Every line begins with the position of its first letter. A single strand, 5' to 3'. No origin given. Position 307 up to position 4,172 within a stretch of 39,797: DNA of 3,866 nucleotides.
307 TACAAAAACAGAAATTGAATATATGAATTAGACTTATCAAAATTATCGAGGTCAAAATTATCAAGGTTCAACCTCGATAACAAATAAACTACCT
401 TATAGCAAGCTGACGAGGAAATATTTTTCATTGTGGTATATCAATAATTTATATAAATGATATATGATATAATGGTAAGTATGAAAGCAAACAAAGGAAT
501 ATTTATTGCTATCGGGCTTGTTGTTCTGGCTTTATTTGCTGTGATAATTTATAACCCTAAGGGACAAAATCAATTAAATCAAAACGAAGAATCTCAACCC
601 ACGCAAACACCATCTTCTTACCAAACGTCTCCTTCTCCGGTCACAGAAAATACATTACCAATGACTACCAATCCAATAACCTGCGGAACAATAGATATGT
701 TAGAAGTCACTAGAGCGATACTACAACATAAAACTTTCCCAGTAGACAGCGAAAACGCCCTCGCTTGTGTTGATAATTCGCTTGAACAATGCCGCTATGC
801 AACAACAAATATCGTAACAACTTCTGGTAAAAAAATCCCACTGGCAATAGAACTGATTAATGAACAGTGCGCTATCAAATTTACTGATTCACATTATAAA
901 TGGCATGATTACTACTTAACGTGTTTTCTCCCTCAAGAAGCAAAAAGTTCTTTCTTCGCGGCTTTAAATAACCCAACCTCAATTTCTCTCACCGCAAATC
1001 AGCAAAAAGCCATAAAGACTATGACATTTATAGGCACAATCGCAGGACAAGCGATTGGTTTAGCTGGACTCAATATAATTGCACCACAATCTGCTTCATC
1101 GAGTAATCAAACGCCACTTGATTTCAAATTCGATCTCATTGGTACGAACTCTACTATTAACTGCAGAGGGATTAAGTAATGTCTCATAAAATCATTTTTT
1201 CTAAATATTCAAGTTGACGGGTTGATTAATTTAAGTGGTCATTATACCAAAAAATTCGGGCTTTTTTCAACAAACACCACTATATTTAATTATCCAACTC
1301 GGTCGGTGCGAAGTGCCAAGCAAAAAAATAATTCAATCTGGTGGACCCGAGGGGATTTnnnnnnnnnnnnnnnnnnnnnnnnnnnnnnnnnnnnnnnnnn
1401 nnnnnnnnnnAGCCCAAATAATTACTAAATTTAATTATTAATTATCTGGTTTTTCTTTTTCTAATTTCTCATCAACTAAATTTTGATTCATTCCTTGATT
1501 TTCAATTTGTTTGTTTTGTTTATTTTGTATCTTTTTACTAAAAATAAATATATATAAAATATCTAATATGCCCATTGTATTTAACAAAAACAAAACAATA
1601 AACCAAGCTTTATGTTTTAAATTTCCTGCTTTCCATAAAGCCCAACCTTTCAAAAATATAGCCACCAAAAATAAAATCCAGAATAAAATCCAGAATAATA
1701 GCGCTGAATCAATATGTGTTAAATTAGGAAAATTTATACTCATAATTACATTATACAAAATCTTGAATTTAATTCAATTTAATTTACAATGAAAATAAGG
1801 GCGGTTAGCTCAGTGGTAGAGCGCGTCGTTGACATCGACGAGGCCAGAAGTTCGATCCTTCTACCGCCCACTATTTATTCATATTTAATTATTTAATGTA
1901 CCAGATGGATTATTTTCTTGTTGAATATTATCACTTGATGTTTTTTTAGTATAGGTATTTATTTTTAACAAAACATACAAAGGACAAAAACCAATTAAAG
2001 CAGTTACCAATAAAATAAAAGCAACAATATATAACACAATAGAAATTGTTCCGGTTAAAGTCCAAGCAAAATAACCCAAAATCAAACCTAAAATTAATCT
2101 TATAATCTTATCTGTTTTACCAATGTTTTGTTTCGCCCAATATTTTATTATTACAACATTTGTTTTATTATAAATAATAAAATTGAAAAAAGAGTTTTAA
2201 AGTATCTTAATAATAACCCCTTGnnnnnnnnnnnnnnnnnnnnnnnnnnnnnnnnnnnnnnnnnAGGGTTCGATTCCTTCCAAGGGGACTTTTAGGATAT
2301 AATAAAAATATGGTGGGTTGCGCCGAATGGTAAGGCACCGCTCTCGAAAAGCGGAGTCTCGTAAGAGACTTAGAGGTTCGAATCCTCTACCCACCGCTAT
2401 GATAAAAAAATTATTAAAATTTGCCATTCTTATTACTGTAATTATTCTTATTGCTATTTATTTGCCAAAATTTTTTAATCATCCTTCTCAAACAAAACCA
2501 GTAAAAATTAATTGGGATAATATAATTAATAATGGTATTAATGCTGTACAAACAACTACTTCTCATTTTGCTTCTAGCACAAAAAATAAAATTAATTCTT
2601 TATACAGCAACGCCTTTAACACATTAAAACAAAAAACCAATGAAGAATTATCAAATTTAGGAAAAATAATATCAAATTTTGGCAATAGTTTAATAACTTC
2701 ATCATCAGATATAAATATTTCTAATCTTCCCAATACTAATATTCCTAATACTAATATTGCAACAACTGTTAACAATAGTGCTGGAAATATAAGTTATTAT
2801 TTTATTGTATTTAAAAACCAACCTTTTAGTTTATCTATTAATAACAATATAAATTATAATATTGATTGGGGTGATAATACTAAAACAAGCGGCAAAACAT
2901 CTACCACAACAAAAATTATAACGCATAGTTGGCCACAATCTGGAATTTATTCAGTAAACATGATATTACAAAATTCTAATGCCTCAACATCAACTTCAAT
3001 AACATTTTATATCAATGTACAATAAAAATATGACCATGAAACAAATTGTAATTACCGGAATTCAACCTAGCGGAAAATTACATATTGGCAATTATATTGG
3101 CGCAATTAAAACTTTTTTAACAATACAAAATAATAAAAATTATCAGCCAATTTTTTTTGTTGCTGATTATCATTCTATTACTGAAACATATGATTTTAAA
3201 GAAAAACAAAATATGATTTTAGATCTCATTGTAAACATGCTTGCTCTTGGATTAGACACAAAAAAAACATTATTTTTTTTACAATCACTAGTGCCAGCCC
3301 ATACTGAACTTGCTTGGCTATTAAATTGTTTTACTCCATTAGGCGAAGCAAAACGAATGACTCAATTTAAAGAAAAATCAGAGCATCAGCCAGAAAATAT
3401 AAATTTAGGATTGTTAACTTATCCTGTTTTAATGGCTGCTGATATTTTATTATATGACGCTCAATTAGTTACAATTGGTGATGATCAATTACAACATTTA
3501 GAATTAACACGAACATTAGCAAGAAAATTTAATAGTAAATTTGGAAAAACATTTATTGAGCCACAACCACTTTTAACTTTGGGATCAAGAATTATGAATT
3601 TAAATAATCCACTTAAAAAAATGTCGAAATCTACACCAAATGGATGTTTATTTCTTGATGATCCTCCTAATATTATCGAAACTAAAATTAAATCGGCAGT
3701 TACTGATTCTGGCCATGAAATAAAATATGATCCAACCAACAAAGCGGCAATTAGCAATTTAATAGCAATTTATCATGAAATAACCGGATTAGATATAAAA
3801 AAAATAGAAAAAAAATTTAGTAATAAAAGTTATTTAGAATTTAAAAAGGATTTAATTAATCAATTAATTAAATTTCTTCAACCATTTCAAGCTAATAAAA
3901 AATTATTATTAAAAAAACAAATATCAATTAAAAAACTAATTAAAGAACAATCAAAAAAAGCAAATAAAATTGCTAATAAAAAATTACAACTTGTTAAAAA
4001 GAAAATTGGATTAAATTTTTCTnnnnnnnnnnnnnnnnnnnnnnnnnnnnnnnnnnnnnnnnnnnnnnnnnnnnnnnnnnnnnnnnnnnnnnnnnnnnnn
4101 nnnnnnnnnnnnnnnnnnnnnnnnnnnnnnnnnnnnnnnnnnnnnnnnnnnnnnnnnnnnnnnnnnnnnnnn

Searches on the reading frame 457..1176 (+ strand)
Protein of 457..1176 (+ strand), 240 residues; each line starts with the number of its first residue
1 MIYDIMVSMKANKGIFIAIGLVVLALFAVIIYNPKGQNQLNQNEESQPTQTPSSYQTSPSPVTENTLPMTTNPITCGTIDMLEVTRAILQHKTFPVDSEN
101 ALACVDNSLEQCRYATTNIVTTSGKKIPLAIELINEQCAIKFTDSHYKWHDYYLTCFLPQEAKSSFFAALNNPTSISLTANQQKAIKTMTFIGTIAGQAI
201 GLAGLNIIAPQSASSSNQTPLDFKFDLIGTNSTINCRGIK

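Call 84: search_protein_families(library=padloc, proteins=[window:457-1176:+], max_evalue=0.01)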
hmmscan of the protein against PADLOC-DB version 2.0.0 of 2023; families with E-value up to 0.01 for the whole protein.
window:457-1176:+ (240 aa): 0 families
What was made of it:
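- Tried and rejected: Nothing convincing (call 84).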

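Call 85: search_protein_families(library=pfam, proteins=[window:457-1176:+], max_evalue=0.001)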
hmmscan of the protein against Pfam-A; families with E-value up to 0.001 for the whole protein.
window:457-1176:+ (240 aa): 0 families

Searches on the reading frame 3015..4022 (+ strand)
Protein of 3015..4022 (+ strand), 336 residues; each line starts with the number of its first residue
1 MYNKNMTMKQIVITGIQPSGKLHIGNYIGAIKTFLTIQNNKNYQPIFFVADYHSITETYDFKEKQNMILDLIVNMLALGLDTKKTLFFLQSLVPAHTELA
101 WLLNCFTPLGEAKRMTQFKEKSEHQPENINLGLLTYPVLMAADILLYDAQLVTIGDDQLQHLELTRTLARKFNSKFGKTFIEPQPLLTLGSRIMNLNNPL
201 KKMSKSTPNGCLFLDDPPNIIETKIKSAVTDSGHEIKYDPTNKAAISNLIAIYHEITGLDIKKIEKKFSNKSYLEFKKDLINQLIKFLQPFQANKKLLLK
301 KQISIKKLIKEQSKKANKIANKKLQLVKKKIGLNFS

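Call 102: search_protein_families(library=pfam, proteins=[window:3015-4022:+], max_evalue=0.00001)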
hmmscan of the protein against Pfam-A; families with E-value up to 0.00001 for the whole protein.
window:3015-4022:+ (336 aa): 1 family
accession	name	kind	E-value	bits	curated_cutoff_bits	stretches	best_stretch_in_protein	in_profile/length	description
PF00579.31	tRNA-synt_1b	-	3.8e-72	243.5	21.1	1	9-289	5-292/292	tRNA synthetases class I (W and Y)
